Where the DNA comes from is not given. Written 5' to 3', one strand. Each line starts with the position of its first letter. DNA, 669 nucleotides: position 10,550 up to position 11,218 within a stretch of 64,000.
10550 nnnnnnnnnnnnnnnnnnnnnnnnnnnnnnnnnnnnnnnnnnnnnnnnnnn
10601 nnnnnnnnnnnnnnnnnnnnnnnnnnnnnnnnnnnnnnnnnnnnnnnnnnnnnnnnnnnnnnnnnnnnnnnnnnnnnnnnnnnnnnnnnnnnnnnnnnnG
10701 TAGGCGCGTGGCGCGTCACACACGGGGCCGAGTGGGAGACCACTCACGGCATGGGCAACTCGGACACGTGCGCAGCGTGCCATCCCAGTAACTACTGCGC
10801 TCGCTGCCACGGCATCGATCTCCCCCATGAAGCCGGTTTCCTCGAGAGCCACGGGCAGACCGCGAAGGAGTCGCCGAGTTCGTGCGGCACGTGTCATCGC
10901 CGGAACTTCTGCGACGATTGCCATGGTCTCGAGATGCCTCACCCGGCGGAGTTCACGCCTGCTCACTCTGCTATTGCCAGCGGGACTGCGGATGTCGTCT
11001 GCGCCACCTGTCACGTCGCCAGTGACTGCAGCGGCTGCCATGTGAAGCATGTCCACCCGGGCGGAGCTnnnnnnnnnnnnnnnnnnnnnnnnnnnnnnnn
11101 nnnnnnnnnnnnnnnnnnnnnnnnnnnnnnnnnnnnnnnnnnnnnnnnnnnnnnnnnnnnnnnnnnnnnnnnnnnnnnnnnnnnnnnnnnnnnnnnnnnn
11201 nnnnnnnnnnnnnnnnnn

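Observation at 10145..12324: Paralogous 12- and 11-haem anchored cytochromes built from repeated di-haem CxxCH-x3-5-CxxCHG-x2-PH modules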

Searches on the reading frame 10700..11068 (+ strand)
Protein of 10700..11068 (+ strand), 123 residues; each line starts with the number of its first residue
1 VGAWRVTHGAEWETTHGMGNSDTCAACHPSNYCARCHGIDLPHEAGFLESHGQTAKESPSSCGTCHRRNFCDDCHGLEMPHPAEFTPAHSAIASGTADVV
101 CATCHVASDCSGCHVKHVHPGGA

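Call 53: search_protein_representatives(alignment_id=A4)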
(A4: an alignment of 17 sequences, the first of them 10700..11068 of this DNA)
Query: 17 sequences, 123 profile positions. Proteins with E-value up to 0.001 (for the whole library): 2182; up to 1e-10: 764; up to 1e-30: 218. The best 150 are listed.
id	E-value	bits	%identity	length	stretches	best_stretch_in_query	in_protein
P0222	2.0e-96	334.8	-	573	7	22-115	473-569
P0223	6.3e-90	313.9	-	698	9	20-116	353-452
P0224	1.1e-89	313.0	-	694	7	2-116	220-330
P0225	9.5e-80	281.0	-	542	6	21-121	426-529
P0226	1.0e-76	271.2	-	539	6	10-115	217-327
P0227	3.5e-76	269.5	-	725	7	11-118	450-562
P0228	3.0e-71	253.5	-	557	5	20-117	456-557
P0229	4.3e-71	253.1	-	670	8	10-115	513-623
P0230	2.0e-69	247.6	-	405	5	8-114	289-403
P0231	1.9e-66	238.0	-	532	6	8-117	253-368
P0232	2.3e-64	231.3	-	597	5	7-115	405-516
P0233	4.7e-61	220.6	-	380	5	8-114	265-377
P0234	1.0e-59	216.3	-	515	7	31-116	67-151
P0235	1.6e-57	209.2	-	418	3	22-115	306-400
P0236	3.4e-57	208.1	-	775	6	5-111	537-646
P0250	2.8e-47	176.1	-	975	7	8-114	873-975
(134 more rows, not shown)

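Call 55: list_cluster_members(proteins=[P0222, P0223, P0224, P0225, P0226, P0227, P0229, P0230, P0233, P0250])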
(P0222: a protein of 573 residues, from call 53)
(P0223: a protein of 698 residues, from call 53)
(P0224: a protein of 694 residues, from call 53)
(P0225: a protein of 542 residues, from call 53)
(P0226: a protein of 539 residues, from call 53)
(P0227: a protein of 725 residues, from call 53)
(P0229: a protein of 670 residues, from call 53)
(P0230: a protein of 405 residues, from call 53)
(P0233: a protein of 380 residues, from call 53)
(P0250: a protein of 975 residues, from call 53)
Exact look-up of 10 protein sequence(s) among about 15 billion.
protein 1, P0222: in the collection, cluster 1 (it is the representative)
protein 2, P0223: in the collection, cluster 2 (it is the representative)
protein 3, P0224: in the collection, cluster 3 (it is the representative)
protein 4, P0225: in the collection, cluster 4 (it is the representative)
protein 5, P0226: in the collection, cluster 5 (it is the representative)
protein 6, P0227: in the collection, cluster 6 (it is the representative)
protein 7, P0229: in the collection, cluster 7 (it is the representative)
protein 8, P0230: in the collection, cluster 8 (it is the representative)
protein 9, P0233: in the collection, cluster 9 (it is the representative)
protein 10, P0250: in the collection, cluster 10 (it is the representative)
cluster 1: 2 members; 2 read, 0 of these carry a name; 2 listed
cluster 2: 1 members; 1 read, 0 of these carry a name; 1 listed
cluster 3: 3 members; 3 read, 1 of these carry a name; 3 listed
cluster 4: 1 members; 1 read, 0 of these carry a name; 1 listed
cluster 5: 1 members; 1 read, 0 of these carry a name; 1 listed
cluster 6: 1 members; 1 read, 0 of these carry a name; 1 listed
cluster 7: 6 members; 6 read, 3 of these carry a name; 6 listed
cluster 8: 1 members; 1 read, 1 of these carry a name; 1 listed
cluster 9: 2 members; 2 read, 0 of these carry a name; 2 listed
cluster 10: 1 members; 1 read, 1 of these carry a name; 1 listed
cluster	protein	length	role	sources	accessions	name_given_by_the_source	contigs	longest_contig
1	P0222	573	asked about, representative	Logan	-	-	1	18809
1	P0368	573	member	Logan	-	-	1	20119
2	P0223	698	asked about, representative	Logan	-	-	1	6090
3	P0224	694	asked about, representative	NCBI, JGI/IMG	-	-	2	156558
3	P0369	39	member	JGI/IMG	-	hypothetical protein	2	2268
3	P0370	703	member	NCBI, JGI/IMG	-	-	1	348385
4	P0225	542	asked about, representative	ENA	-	-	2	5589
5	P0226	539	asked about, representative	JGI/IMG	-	-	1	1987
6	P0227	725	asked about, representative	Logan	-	-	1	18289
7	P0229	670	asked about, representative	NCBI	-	-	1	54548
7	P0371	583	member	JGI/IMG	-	hypothetical protein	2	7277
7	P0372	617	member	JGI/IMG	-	nitrate/TMAO reductase-like tetraheme cytochrome c subunit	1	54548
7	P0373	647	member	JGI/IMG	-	nitrate/TMAO reductase-like tetraheme cytochrome c subunit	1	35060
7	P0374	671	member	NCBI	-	-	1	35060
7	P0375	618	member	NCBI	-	-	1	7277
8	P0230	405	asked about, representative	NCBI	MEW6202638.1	MAG: cytochrome c3 family protein [bacterium]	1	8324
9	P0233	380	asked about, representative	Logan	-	-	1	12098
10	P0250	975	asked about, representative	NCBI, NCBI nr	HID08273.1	MAG TPA: hypothetical protein EYP10_14125 [Armatimonadetes bacterium] | hypothetical protein [Armatimonadota bacterium]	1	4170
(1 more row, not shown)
